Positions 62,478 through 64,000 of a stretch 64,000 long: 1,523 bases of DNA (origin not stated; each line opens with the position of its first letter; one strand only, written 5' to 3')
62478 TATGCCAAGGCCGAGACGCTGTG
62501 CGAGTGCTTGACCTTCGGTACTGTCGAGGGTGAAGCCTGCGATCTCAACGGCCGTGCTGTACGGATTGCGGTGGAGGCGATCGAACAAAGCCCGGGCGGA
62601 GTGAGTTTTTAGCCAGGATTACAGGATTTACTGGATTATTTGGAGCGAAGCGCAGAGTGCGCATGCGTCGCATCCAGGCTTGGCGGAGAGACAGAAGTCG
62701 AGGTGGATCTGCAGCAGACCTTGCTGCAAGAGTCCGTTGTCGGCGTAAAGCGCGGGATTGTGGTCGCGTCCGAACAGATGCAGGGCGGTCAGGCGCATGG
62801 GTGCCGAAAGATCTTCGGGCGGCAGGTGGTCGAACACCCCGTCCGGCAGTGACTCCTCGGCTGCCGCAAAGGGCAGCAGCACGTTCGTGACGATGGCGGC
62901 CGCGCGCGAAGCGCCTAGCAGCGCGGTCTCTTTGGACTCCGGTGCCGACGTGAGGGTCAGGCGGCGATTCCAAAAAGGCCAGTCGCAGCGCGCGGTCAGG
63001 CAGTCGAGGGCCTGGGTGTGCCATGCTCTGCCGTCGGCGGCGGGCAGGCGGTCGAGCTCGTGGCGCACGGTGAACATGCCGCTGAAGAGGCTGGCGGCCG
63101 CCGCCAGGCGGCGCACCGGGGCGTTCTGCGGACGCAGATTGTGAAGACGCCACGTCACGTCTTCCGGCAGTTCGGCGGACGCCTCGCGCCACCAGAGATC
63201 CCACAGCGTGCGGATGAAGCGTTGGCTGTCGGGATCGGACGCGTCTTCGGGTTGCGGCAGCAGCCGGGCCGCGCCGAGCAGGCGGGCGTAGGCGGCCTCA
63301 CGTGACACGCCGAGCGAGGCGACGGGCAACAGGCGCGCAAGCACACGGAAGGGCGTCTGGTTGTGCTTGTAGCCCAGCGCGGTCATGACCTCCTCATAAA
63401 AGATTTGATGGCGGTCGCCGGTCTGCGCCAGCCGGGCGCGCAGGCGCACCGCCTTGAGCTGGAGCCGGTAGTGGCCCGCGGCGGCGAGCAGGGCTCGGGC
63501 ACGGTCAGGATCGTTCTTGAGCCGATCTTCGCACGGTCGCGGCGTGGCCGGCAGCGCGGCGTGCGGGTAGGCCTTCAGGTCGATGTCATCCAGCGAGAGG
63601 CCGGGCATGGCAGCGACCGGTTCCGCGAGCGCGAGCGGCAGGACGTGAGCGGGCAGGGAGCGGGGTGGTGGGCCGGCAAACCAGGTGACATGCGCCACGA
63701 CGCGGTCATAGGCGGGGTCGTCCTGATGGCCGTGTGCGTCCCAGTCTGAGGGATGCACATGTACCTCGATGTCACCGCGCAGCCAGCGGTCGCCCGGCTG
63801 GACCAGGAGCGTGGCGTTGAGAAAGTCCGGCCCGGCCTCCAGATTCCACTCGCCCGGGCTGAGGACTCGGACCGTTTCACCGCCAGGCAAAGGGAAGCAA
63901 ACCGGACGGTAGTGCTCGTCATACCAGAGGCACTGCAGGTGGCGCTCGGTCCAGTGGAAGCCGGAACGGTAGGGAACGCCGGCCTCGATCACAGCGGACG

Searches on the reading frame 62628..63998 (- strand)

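Call 12: search_protein_families(library=pfam, proteins=[window:62628-63998:-], max_evalue=0.0001)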
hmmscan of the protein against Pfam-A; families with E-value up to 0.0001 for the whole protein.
window:62628-63998:- (456 aa): 1 family
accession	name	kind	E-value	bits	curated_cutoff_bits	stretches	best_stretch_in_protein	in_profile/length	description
PF11013.13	DUF2851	-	3.2e-45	155.2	25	1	18-380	1-348/375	Protein of unknown function (DUF2851)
